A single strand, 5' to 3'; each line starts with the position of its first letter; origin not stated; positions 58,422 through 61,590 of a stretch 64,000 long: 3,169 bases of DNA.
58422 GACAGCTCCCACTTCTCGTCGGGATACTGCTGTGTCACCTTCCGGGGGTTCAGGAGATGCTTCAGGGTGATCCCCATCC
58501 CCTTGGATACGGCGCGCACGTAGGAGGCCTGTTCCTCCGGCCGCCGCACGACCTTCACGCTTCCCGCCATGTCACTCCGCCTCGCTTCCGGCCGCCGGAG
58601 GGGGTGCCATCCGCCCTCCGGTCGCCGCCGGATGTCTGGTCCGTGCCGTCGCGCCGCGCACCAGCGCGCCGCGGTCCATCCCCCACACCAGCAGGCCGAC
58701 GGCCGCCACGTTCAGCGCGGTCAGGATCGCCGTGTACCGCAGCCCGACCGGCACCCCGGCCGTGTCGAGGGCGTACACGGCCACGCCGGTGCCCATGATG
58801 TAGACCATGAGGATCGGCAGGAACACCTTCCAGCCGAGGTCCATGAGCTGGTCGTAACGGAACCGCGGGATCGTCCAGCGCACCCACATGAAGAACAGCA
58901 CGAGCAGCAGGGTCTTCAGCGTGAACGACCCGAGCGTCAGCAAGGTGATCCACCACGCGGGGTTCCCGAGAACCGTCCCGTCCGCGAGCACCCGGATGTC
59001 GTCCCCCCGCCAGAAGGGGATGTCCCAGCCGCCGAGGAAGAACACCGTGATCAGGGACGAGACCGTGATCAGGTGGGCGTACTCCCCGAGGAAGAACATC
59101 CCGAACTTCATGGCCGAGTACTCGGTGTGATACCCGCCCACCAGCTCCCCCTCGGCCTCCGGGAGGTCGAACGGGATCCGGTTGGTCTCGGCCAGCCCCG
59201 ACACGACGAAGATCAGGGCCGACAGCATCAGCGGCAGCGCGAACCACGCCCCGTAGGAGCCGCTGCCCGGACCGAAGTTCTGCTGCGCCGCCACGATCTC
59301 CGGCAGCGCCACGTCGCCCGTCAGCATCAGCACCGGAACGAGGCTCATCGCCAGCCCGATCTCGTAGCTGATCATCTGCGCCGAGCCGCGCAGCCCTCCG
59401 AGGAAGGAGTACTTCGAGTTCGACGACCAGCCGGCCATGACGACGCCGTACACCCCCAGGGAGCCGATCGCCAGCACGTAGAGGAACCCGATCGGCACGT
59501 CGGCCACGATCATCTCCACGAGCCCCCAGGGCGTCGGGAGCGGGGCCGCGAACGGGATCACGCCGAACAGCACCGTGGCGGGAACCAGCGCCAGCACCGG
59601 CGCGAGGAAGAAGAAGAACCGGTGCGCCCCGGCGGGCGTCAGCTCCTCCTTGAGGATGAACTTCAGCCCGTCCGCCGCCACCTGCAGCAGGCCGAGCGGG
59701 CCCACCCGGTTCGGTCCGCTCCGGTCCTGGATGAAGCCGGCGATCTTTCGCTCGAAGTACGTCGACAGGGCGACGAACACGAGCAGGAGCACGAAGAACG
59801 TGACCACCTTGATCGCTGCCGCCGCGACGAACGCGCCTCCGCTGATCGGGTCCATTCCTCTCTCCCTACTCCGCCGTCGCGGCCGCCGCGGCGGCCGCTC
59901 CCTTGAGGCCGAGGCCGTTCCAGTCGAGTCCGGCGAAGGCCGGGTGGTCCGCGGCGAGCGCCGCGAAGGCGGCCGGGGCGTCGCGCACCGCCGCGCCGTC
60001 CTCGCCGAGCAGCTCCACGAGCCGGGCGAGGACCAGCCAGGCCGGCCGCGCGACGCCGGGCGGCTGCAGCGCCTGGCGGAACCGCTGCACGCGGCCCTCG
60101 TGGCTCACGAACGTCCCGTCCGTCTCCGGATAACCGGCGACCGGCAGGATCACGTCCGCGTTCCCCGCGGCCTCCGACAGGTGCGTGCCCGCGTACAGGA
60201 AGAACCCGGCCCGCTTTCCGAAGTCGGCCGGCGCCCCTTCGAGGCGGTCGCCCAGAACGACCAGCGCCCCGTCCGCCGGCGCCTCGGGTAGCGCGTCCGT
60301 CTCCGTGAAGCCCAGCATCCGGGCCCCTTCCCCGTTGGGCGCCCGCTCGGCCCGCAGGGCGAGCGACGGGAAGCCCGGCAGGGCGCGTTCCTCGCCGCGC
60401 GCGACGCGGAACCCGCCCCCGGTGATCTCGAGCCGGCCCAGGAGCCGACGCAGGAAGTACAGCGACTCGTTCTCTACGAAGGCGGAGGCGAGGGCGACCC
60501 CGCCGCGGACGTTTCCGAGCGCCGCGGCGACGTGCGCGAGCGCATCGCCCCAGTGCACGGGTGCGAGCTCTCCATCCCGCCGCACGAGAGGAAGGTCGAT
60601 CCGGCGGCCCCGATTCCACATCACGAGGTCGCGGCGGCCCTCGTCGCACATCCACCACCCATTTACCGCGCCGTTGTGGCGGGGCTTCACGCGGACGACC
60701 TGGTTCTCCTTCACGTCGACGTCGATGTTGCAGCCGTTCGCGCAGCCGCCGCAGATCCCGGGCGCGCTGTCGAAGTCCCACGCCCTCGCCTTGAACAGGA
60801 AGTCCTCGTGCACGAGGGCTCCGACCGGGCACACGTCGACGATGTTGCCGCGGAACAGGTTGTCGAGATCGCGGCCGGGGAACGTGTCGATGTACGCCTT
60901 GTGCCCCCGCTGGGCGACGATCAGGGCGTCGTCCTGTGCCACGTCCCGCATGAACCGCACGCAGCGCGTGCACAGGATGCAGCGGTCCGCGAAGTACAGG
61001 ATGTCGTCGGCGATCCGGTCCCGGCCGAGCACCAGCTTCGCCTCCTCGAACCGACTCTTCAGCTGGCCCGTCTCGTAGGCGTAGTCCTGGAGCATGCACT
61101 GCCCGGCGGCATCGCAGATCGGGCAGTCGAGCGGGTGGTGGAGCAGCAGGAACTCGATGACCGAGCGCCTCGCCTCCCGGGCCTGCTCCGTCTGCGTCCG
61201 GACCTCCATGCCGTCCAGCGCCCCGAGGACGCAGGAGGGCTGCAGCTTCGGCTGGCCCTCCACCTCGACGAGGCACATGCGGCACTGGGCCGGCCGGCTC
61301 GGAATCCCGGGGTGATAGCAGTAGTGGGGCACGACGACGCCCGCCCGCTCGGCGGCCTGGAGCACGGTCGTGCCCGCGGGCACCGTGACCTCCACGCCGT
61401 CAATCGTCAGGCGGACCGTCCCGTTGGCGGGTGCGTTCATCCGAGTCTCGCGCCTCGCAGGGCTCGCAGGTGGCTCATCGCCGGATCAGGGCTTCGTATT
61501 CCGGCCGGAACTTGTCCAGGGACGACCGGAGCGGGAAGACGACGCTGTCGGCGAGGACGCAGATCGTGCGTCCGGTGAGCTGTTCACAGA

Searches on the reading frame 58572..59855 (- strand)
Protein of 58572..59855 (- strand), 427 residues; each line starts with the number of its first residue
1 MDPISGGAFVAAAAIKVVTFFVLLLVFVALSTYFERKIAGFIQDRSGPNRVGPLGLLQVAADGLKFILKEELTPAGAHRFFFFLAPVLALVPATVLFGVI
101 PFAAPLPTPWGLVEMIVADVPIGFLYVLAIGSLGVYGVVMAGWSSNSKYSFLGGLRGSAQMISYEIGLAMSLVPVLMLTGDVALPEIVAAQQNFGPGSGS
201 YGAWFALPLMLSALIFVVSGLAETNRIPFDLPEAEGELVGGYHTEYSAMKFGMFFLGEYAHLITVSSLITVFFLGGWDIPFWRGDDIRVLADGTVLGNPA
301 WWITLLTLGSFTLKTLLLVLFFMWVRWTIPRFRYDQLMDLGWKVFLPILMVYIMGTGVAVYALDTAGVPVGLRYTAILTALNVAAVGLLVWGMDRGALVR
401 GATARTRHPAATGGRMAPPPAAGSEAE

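Call 48: search_protein_families(library=pfam, proteins=[window:58572-59855:-], max_evalue=0.00001)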
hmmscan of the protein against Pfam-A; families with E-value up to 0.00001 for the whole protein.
window:58572-59855:- (427 aa): 1 family
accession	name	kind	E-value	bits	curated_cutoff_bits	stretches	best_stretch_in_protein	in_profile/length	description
PF00146.26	NADHdh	-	4e-115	384.7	27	1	15-354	1-295/298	NADH dehydrogenase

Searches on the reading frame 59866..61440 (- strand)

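Call 48: search_protein_families(library=pfam, proteins=[window:59866-61440:-], max_evalue=0.00001)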
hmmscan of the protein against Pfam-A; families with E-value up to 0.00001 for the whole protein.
window:59866-61440:- (524 aa): 7 families
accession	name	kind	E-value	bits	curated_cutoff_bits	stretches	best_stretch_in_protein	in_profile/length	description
PF00384.28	Molybdopterin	-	5.5e-23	82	24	2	413-476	289-352/353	Molybdopterin oxidoreductase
PF22117.2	Fer4_Nqo3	-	4e-22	78.6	27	1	151-209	8-66/67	NADH-quinone oxidoreductase subunit 3, ferredoxin-like domain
PF13510.11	Fer2_4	-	2.9e-21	75.7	22.8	1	8-84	3-81/82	2Fe-2S iron-sulfur cluster binding domain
PF10588.14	NADH-G_4Fe-4S_3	-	4.1e-15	55.5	27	1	91-128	1-38/40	NADH-ubiquinone oxidoreductase-G iron-sulfur binding region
PF00111.32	Fer2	-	8.5e-09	35.7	21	1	12-67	2-53/77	2Fe-2S iron-sulfur cluster binding domain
PF22151.2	Fer4_NDSU1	-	4.8e-07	29.6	23.8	1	234-269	12-47/51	NADH-ubiquinone oxidoreductase NDSU1/NuoG-like, 4Fe-4S domain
PF04879.21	Molybdop_Fe4S4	-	7.6e-07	29.5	22.7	1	227-269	5-47/55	Molybdopterin oxidoreductase Fe4S4 domain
